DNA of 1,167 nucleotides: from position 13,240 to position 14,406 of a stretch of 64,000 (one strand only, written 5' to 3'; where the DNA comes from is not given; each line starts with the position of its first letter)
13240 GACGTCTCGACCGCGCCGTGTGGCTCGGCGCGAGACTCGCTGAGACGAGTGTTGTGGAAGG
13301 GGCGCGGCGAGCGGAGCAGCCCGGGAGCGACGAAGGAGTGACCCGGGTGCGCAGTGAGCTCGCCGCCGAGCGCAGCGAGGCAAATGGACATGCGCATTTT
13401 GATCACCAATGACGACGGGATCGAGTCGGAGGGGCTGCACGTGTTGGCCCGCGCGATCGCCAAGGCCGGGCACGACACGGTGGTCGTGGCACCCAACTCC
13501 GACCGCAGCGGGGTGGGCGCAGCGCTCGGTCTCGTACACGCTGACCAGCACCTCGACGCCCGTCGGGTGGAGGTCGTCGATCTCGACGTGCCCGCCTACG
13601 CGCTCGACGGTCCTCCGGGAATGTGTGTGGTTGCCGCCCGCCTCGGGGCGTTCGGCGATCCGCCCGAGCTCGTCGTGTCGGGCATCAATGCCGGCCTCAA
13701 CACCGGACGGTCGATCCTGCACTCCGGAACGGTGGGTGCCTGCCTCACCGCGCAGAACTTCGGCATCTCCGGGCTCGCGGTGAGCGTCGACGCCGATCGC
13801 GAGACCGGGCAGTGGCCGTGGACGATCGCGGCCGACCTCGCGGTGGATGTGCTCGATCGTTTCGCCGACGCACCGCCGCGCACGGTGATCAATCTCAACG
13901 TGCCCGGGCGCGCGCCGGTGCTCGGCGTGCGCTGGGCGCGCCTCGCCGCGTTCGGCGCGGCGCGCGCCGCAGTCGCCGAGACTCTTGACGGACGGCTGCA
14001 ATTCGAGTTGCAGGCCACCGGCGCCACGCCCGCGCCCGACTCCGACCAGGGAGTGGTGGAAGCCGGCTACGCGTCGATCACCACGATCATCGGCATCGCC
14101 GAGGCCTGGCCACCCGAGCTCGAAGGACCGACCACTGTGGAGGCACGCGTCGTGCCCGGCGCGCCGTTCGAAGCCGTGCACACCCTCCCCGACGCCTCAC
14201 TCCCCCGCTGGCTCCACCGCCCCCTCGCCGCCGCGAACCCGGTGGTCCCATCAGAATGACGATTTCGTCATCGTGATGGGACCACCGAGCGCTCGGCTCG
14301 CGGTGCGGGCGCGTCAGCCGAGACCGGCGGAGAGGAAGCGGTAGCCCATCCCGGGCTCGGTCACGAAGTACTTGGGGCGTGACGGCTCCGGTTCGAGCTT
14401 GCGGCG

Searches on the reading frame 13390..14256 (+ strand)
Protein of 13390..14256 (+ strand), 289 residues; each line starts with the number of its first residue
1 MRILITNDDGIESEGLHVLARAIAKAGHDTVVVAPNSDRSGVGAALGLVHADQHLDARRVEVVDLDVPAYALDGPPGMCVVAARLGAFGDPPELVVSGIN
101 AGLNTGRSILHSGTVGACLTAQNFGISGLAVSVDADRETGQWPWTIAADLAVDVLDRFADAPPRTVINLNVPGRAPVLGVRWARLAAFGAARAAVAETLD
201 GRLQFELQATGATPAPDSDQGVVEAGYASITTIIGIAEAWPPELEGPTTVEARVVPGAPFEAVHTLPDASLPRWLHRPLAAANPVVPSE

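Call 27: find_homologous_proteins(query=window:13390-14256:+, max_evalue=1e-40)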
Query window:13390-14256:+ (289 aa): 2273 proteins with E <= 1e-40 among 8000 candidates; the best 120 are listed.
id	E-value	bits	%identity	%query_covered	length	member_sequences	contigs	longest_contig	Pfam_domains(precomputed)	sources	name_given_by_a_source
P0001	5.3e-184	628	100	100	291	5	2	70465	PF01975.24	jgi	jgi:5'-nucleotidase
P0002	1.6e-166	571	92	99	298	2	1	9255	PF01975.24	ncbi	ncbi:MAG TPA: 5'/3'-nucleotidase SurE [Acidimicrobiia bacterium]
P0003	2.2e-164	564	91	100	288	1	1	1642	PF01975.24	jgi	-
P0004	3.7e-154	530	87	97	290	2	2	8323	PF01975.24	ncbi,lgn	-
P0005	6.6e-152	523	87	97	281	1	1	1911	PF01975.24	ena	-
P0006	4.6e-147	507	85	97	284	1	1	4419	PF01975.24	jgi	jgi:5'-nucleotidase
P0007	1.5e-146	505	82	97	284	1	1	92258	PF01975.24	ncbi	-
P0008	8.3e-144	496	85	97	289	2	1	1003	PF01975.24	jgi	jgi:5'-nucleotidase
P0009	3.9e-123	428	72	97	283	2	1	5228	PF01975.24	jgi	jgi:5'-nucleotidase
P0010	1.0e-121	424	72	97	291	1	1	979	PF01975.24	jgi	jgi:5'-nucleotidase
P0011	1.7e-119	417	71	97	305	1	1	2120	PF01975.24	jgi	jgi:5'-nucleotidase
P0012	1.1e-118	414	69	97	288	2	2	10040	PF01975.24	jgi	jgi:5'-nucleotidase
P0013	1.6e-117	410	70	97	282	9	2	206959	PF01975.24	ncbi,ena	-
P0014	1.1e-115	404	70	97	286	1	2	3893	PF01975.24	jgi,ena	jgi:5'-nucleotidase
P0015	2.0e-115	403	69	98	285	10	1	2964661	PF01975.24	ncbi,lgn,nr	ncbi:MAG: 5'/3'-nucleotidase SurE [Acidimicrobiia bacterium]|nr:MAG: 5'/3'-nucleotidase SurE [Acidim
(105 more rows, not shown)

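Call 28: find_encoding_contigs(protein=P0001, flank=10000, max_places=6)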
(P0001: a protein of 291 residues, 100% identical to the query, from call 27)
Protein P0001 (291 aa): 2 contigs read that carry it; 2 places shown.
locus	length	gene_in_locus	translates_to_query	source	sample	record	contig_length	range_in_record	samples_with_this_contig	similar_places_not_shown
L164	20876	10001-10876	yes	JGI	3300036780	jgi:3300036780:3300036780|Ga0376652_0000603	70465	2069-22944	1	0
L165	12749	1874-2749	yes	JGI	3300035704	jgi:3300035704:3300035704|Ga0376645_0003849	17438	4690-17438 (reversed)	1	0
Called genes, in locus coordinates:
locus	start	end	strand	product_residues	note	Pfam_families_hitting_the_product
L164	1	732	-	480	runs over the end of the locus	PF00483:NTP_transferase, PF01128:IspD, PF12804:NTP_transf_3, PF25084:LbH_EIF2B (faint), PF25087:GMPPB_C (faint), PF00132:Hexapep, PF14602:Hexapep_2 (weak)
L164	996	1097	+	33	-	-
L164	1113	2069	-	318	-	PF00892:EamA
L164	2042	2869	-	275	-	PF00288:GHMP_kinases_N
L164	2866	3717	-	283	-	PF00398:RrnaAD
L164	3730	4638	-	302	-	-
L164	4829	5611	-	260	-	PF01026:TatD_DNase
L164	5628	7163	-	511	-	PF00133:tRNA-synt_1, PF01406:tRNA-synt_1e (faint), PF09334:tRNA-synt_1g, PF00133:tRNA-synt_1, PF08264:Anticodon_1 (weak)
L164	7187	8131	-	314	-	PF00590:TP_methylase, PF23016:RsmI_C (faint)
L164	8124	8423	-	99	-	PF02643:DUF192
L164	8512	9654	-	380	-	PF02515:CoA_transf_3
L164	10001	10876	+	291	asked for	PF01975:SurE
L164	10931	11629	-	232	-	PF00072:Response_reg, PF00486:Trans_reg_C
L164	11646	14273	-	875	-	PF02702:KdpD, PF00582:Usp, PF13493:DUF4118, PF00512:HisKA, PF02518:HATPase_c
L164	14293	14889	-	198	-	PF02669:KdpC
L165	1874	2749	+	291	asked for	PF01975:SurE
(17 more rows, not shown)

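Call 29: find_encoding_contigs(protein=P0002, flank=10000, max_places=4)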
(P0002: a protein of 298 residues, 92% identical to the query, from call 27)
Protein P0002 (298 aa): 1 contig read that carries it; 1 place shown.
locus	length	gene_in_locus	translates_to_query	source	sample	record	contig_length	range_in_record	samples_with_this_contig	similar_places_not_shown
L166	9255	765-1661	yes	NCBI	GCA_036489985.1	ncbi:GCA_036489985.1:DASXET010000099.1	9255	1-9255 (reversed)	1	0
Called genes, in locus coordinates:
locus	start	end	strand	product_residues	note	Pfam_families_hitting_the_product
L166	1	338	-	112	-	PF02515:CoA_transf_3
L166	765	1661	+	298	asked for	PF01975:SurE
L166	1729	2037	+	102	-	-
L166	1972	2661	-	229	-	PF00072:Response_reg, PF00486:Trans_reg_C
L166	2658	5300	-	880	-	PF02702:KdpD, PF00582:Usp, PF13493:DUF4118, PF00512:HisKA, PF02518:HATPase_c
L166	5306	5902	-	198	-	PF02669:KdpC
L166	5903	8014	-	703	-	PF00122:E1-E2_ATPase, PF00702:Hydrolase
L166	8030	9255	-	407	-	PF03814:KdpA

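Call 30: find_encoding_contigs(protein=P0004, flank=10000, max_places=4)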
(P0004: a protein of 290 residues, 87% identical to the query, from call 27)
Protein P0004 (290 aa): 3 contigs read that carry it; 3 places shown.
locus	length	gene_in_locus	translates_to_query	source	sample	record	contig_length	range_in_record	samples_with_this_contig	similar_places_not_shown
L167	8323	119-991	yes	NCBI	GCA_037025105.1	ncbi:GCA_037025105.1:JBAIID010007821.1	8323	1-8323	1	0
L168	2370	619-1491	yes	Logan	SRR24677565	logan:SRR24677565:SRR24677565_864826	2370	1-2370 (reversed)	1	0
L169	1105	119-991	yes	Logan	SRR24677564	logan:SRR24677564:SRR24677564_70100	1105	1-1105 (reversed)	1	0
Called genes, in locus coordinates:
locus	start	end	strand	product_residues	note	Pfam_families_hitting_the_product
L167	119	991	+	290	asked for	PF01975:SurE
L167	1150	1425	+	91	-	-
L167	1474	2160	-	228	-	PF00072:Response_reg, PF00486:Trans_reg_C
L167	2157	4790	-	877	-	PF02702:KdpD, PF00582:Usp, PF13493:DUF4118, PF00512:HisKA, PF02518:HATPase_c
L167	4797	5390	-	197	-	PF02669:KdpC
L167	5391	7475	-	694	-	PF00122:E1-E2_ATPase, PF00702:Hydrolase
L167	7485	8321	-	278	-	?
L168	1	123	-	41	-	?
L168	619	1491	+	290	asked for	PF01975:SurE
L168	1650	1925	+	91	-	-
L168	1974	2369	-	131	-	?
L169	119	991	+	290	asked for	PF01975:SurE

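Call 31: find_encoding_contigs(protein=P0007, flank=10000, max_places=4)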
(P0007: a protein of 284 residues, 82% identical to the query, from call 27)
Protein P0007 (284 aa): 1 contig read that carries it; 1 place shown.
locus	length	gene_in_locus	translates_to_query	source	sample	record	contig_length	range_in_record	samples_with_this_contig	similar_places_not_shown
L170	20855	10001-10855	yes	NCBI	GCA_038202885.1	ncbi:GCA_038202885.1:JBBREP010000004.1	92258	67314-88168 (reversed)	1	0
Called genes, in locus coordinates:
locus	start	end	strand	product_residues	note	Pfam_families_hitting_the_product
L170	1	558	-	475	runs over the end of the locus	PF00483:NTP_transferase, PF01128:IspD, PF12804:NTP_transf_3, PF25084:LbH_EIF2B (faint), PF25087:GMPPB_C (weak), PF00132:Hexapep, PF14602:Hexapep_2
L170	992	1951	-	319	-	PF00892:EamA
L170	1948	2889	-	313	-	PF00288:GHMP_kinases_N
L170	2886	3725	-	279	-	PF00398:RrnaAD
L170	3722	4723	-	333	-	-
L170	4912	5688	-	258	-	PF01026:TatD_DNase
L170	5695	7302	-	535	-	PF00133:tRNA-synt_1, PF01406:tRNA-synt_1e (weak), PF09334:tRNA-synt_1g, PF00133:tRNA-synt_1, PF19303:Anticodon_3 (faint)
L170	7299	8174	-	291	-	PF00590:TP_methylase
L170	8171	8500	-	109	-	PF02643:DUF192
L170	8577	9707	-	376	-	PF02515:CoA_transf_3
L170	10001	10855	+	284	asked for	PF01975:SurE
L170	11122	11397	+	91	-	-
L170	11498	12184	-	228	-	PF00072:Response_reg, PF00486:Trans_reg_C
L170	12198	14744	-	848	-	PF02702:KdpD, PF00582:Usp, PF13493:DUF4118, PF00512:HisKA, PF02518:HATPase_c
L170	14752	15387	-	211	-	PF02669:KdpC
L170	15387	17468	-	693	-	PF00122:E1-E2_ATPase, PF00702:Hydrolase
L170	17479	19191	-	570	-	PF03814:KdpA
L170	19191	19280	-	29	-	PF09604:Potass_KdpF (weak)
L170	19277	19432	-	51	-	-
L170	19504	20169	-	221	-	PF13493:DUF4118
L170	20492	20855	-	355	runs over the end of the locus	PF06071:YchF-GTPase_C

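Call 41: find_encoding_contigs(protein=P0003, flank=3000, max_places=3)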
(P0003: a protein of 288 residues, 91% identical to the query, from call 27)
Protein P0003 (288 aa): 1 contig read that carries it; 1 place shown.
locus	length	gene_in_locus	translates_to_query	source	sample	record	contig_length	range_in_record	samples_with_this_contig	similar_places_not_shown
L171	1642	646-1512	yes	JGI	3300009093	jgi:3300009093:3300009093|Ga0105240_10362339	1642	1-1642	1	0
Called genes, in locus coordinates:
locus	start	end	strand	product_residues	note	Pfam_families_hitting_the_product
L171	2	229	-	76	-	?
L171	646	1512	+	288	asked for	PF01975:SurE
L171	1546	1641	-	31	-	?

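Call 42: find_encoding_contigs(protein=P0006, flank=3000, max_places=3)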
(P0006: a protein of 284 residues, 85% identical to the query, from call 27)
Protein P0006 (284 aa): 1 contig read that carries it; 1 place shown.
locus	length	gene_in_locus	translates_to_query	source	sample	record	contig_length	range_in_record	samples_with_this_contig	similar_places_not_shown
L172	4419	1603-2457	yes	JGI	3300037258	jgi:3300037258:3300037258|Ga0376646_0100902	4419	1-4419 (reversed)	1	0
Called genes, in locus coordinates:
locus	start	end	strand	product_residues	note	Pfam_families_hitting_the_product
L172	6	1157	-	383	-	-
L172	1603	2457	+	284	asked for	PF01975:SurE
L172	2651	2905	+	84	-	-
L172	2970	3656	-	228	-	PF00072:Response_reg, PF00486:Trans_reg_C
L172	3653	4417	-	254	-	?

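Call 78: search_protein_families(library=pfam, proteins=[L170:11122-11394:+], max_evalue=0.001)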
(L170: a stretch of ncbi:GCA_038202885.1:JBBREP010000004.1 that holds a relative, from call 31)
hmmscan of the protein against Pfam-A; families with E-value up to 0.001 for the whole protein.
L170:11122-11394:+ (91 aa): 0 families
